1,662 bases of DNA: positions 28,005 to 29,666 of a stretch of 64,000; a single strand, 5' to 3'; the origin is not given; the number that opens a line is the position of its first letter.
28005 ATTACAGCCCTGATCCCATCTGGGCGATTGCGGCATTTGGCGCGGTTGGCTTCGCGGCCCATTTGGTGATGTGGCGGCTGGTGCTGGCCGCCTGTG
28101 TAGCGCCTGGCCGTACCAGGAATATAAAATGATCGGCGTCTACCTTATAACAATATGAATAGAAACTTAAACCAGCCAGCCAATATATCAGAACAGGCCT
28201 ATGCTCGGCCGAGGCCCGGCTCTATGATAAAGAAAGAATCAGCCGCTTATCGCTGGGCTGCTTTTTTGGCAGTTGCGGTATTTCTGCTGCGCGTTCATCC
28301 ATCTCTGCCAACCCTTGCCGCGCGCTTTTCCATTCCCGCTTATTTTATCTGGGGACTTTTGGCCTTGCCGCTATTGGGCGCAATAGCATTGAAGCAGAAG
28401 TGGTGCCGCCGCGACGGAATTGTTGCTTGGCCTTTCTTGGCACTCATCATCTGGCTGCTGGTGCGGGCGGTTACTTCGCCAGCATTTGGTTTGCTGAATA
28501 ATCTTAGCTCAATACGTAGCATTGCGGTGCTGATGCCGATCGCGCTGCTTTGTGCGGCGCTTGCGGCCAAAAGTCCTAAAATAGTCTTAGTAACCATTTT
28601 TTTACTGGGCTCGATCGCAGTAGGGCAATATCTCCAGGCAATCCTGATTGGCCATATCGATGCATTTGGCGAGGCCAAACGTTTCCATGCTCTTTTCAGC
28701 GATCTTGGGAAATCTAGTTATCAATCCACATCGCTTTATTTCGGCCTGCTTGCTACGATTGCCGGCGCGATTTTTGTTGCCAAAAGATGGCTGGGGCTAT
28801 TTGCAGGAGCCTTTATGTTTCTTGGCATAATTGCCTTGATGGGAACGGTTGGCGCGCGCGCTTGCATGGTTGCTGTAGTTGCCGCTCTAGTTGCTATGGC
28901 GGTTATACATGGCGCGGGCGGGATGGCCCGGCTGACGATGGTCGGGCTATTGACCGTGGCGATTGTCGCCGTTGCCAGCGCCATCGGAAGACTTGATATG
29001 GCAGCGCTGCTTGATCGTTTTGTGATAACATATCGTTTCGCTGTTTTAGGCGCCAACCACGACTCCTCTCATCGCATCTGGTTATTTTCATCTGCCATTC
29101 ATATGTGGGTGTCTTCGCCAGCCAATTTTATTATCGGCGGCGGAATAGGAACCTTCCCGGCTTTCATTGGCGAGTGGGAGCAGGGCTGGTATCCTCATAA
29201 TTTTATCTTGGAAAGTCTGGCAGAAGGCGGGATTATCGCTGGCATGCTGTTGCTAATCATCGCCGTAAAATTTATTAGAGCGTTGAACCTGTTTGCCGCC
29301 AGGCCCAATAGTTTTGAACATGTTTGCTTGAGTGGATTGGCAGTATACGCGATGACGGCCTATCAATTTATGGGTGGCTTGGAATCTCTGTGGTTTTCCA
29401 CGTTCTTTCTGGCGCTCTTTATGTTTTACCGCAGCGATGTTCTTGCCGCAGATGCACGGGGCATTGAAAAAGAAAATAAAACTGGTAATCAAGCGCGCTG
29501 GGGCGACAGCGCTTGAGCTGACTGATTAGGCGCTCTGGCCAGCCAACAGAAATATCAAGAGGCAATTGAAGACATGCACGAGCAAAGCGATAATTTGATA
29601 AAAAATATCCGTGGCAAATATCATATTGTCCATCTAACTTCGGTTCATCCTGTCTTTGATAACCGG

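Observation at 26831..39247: Bacillosamine-type initiating pathway (PglF-like dehydratase, PglE-like aminotransferase, GNAT, PglC-like PGT) combined with Wzx, a Wzy_C/PglL-family protein and GT4 enzymes; a possible protein-glycosylation or O-antigen-like system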

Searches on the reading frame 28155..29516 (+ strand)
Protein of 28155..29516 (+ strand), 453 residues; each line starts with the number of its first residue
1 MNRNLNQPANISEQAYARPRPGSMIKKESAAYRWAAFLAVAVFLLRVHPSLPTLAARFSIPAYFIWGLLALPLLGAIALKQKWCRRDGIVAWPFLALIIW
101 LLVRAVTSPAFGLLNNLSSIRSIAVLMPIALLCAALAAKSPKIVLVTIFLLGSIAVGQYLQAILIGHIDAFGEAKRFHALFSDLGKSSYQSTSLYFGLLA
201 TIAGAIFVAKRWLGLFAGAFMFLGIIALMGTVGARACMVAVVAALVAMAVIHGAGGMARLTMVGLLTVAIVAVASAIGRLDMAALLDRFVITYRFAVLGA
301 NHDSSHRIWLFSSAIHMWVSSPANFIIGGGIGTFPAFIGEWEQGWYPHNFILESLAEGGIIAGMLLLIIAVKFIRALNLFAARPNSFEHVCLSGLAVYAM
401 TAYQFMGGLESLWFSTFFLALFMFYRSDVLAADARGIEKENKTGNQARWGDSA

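Call 4: search_protein_families(library=pfam, proteins=[window:28155-29516:+], max_evalue=0.01)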
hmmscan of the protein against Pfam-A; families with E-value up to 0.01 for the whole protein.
window:28155-29516:+ (453 aa): 0 families

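Call 8: search_protein_families(library=ncbifam, proteins=[window:28155-29516:+], max_evalue=0.01)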
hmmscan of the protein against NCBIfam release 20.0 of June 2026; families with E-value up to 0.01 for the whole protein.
window:28155-29516:+ (453 aa): 0 families

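Call 10: search_protein_families(library=pfam, proteins=[window:28155-29516:+], max_evalue=10)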
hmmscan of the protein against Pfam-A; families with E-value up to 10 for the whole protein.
window:28155-29516:+ (453 aa): 1 family
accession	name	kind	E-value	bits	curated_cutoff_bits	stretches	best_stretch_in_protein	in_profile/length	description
PF04932.20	Wzy_C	-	0.015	15.6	31.7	1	220-367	2-149/149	O-Antigen ligase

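Call 13: find_homologous_proteins(query=window:28155-29516:+)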
Query window:28155-29516:+ (453 aa): 17 proteins with E <= 0.001 among 8000 candidates.
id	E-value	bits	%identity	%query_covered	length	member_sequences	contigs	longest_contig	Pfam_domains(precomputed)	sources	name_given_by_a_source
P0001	8.6e-268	907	99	95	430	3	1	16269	-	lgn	-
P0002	6.1e-90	321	43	94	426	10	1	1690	PF04932.21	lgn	-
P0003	7.3e-84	301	42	86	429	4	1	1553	PF04932.21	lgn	-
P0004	1.8e-82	296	45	84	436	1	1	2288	PF04932.21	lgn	-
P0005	9.6e-81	290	42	86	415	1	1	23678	PF04932.21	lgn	-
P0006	2.5e-74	269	41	85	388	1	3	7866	PF04932.21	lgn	-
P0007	9.5e-74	267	39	89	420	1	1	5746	-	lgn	-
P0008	1.7e-73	266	45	72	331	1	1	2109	PF04932.21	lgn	-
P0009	3.3e-73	265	42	89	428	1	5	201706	PF04932.21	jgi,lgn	jgi:O-antigen ligase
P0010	8.8e-73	264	39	88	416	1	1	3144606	PF04932.21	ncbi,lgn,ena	-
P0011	2.2e-68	250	37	88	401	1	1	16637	PF04932.21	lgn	-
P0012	3.1e-66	242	41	74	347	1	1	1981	PF04932.21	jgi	jgi:hypothetical protein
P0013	1.9e-53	200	34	89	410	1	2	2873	PF04932.21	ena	-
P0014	7.7e-52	195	37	74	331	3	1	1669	PF04932.21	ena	-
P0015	5.0e-48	182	36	85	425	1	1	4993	PF04932.21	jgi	jgi:O-antigen ligase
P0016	4.1e-40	156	34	86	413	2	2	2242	PF04932.21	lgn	-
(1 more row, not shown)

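Call 14: find_encoding_contigs(protein=P0010, flank=10000, max_places=3)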
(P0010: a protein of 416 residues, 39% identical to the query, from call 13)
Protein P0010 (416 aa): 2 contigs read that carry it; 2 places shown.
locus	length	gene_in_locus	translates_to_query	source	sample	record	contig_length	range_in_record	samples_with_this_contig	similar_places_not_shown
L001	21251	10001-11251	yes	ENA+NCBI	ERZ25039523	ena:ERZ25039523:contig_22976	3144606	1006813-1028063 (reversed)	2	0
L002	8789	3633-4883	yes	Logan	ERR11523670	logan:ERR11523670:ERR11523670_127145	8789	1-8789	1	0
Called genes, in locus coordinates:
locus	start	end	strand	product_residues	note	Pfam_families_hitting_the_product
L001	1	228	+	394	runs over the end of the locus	PF02563:Poly_export, PF10531:SLBB, PF22461:SLBB_2, PF10531:SLBB (weak), PF22461:SLBB_2, PF18412:Wza_C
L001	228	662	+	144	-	PF01451:LMWPc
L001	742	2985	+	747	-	PF02706:Wzz, PF23607:WZC_N, PF13807:GNVR, PF01656:CbiA, PF09140:MipZ (weak), PF10609:ParA (weak), PF13614:AAA_31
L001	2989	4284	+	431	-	PF03721:UDPG_MGDP_dh_N, PF00984:UDPG_MGDP_dh, PF03720:UDPG_MGDP_dh_C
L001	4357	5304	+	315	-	PF01408:GFO_IDH_MocA, PF02894:GFO_IDH_MocA_C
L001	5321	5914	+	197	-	PF25084:LbH_EIF2B (weak), PF00132:Hexapep, PF25087:GMPPB_C (weak), PF14602:Hexapep_2 (weak)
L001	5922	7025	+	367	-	PF00155:Aminotran_1_2, PF01041:DegT_DnrJ_EryC1, PF01212:Beta_elim_lyase, PF01053:Cys_Met_Meta_PP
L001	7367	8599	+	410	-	PF13440:Polysacc_synt_3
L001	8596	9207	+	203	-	PF00117:GATase, PF01174:SNO (weak)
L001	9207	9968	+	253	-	PF00977:His_biosynth, PF02581:TMP-TENI (faint)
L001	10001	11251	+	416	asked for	PF04932:Wzy_C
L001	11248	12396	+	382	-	-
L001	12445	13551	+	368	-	PF13439:Glyco_transf_4, PF13579:Glyco_trans_4_4, PF00534:Glycos_transf_1, PF13692:Glyco_trans_1_4, PF13524:Glyco_trans_1_2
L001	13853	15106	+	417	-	-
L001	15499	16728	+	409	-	PF13439:Glyco_transf_4, PF13579:Glyco_trans_4_4, PF00534:Glycos_transf_1, PF13692:Glyco_trans_1_4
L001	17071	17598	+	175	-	PF01370:Epimerase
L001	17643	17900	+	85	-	PF02604:PhdYeFM_antitox (weak)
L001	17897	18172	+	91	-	-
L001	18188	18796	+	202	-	PF02397:Bac_transf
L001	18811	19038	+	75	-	PF10047:DUF2281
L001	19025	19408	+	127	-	PF01850:PIN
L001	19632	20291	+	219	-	PF14602:Hexapep_2 (faint), PF00132:Hexapep (weak)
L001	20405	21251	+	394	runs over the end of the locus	PF01041:DegT_DnrJ_EryC1, PF01212:Beta_elim_lyase (weak)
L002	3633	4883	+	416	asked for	PF04932:Wzy_C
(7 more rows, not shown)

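Call 15: find_encoding_contigs(protein=P0001, flank=10000, max_places=3)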
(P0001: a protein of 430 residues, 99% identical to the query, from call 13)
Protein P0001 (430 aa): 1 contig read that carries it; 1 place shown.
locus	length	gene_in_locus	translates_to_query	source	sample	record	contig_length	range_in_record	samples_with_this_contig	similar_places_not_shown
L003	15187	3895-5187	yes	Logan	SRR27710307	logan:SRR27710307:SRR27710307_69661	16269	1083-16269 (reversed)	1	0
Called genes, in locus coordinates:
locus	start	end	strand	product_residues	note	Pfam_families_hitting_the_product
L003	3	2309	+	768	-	?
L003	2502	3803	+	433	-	PF01943:Polysacc_synt, PF13440:Polysacc_synt_3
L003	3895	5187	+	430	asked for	-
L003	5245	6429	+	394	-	PF13439:Glyco_transf_4 (weak), PF13579:Glyco_trans_4_4 (weak), PF00534:Glycos_transf_1, PF13692:Glyco_trans_1_4, PF13524:Glyco_trans_1_2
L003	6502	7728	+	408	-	PF13439:Glyco_transf_4 (weak), PF13579:Glyco_trans_4_4, PF00534:Glycos_transf_1, PF13692:Glyco_trans_1_4, PF13524:Glyco_trans_1_2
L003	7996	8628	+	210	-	PF00583:Acetyltransf_1 (faint), PF13508:Acetyltransf_7 (faint)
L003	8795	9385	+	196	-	PF02397:Bac_transf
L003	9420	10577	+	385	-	PF01041:DegT_DnrJ_EryC1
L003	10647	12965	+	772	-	-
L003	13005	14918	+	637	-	PF13727:CoA_binding_3, PF13460:NAD_binding_10 (faint), PF01073:3Beta_HSD (weak), PF01370:Epimerase, PF02719:Polysacc_synt_2, PF04321:RmlD_sub_bind, PF08659:KR (weak), PF16363:GDP_Man_Dehyd, +2 more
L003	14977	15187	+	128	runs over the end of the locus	PF04892:VanZ-LLP1 (weak)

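Call 25: search_solved_structures(query=A2, max_evalue=10, show_alignments=2)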
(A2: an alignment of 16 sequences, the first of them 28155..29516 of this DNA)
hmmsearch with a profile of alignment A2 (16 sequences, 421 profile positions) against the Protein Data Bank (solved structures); distinct sequences matched with E-value up to 10: 1.
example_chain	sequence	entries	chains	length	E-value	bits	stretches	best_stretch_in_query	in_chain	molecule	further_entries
7tpg_B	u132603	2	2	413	0.75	12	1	198-269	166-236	Putative cell surface polysaccharide polymerase/ligase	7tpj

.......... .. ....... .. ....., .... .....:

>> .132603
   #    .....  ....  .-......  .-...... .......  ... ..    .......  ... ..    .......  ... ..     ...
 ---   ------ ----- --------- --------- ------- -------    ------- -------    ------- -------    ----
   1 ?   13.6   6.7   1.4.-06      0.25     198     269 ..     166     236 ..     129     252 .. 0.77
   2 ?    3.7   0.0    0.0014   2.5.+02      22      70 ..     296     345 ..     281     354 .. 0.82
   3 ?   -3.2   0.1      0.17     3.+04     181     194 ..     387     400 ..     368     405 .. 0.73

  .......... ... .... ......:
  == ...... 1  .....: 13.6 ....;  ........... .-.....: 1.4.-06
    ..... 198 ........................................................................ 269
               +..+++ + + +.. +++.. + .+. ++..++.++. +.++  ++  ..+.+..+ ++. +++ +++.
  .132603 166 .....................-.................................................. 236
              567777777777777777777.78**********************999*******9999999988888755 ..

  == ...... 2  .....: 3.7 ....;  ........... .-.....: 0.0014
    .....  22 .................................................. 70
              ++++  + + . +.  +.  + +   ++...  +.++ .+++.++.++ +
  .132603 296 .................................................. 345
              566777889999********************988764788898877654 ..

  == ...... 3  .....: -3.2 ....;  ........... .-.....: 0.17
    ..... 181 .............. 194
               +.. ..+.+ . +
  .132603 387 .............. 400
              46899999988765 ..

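Call 78: find_encoding_contigs(protein=P0009, flank=10000, max_places=2)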
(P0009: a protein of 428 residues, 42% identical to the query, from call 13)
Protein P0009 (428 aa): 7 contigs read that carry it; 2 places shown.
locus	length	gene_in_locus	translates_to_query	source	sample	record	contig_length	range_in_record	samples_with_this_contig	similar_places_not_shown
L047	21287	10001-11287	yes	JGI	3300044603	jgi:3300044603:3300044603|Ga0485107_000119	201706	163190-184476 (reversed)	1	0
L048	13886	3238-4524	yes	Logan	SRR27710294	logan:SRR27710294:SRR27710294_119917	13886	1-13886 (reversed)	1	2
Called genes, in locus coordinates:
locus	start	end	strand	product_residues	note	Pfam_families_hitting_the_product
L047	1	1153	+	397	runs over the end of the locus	-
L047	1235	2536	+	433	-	PF03721:UDPG_MGDP_dh_N, PF00984:UDPG_MGDP_dh, PF03720:UDPG_MGDP_dh_C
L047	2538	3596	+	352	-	PF01408:GFO_IDH_MocA, PF02894:GFO_IDH_MocA_C, PF22725:GFO_IDH_MocA_C3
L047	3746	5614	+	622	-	PF01757:Acyl_transf_3, PF19040:SGNH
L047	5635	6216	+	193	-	PF25084:LbH_EIF2B (weak), PF14602:Hexapep_2 (faint), PF00132:Hexapep, PF25087:GMPPB_C, PF00132:Hexapep (weak)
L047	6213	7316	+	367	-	PF00155:Aminotran_1_2, PF01041:DegT_DnrJ_EryC1, PF01053:Cys_Met_Meta_PP (weak), PF01212:Beta_elim_lyase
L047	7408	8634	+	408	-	PF13440:Polysacc_synt_3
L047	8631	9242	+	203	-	PF00117:GATase, PF07685:GATase_3 (weak), PF01174:SNO (weak)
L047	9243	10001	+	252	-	PF00977:His_biosynth, PF05690:ThiG (faint), PF02581:TMP-TENI (faint), PF04131:NanE (faint)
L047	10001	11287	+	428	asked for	PF04932:Wzy_C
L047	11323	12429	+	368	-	-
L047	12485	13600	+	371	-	PF13439:Glyco_transf_4, PF13579:Glyco_trans_4_4 (weak), PF00534:Glycos_transf_1, PF13692:Glyco_trans_1_4, PF13524:Glyco_trans_1_2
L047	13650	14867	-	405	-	PF13439:Glyco_transf_4, PF13579:Glyco_trans_4_4, PF00534:Glycos_transf_1, PF13692:Glyco_trans_1_4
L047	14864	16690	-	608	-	PF13522:GATase_6, PF13537:GATase_7 (weak)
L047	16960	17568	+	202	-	PF02397:Bac_transf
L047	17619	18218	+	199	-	PF25084:LbH_EIF2B (faint), PF14602:Hexapep_2 (faint), PF25087:GMPPB_C (faint), PF00132:Hexapep (weak)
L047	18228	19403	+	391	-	PF01041:DegT_DnrJ_EryC1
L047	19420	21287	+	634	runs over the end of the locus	PF13727:CoA_binding_3 (weak), PF01370:Epimerase, PF02719:Polysacc_synt_2, PF04321:RmlD_sub_bind, PF16363:GDP_Man_Dehyd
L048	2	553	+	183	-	?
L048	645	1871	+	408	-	PF13440:Polysacc_synt_3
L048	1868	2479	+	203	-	PF00117:GATase, PF07685:GATase_3 (weak), PF01174:SNO (weak)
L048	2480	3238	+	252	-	PF00977:His_biosynth, PF05690:ThiG (faint), PF02581:TMP-TENI (faint), PF04131:NanE (faint)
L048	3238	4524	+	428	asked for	PF04932:Wzy_C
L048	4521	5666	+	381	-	-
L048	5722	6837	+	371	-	PF13439:Glyco_transf_4, PF13579:Glyco_trans_4_4 (weak), PF00534:Glycos_transf_1, PF13692:Glyco_trans_1_4, PF13524:Glyco_trans_1_2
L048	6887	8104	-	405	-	PF13439:Glyco_transf_4, PF13579:Glyco_trans_4_4, PF00534:Glycos_transf_1, PF13692:Glyco_trans_1_4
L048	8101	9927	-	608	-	PF13522:GATase_6, PF13537:GATase_7 (weak)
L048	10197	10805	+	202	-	PF02397:Bac_transf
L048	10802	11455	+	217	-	PF25084:LbH_EIF2B (faint), PF14602:Hexapep_2 (faint), PF25087:GMPPB_C (faint), PF00132:Hexapep (weak)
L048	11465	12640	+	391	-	PF01041:DegT_DnrJ_EryC1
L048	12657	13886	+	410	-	?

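Call 79: find_encoding_contigs(protein=P0005, flank=10000, max_places=2)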
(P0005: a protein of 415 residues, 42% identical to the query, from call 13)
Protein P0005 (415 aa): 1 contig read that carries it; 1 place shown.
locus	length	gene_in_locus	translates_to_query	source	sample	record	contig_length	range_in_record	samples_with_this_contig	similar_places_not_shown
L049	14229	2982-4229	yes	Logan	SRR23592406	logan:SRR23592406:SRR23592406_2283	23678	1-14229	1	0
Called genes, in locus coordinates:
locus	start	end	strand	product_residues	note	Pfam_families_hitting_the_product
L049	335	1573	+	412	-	PF01943:Polysacc_synt (weak), PF13440:Polysacc_synt_3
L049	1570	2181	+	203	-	PF00117:GATase, PF07685:GATase_3, PF01174:SNO (weak)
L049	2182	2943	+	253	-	PF00977:His_biosynth, PF02581:TMP-TENI (faint)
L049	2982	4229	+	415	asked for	PF04932:Wzy_C (weak)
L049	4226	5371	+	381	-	-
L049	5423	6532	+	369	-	PF13439:Glyco_transf_4, PF00534:Glycos_transf_1, PF13692:Glyco_trans_1_4, PF13524:Glyco_trans_1_2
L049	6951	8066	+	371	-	PF13439:Glyco_transf_4, PF13579:Glyco_trans_4_4, PF00534:Glycos_transf_1, PF13692:Glyco_trans_1_4 (weak)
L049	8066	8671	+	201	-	PF02397:Bac_transf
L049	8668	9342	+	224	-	PF00132:Hexapep (faint), PF14602:Hexapep_2 (faint)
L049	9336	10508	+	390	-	PF01041:DegT_DnrJ_EryC1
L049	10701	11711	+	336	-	PF13807:GNVR (weak)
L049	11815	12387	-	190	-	PF01066:CDP-OH_P_transf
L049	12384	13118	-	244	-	PF13511:DUF4124 (weak), PF01464:SLT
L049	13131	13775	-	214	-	PF00923:TAL_FSA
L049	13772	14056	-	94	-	PF04945:YHS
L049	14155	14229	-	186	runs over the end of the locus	PF01288:HPPK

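Call 105: search_dna_similar(query=window:28155-29516:+, collection=plasmids, mode=protein, max_evalue=0.001, max_rows=15)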
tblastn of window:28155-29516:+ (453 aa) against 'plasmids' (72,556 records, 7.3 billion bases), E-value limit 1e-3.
No match.
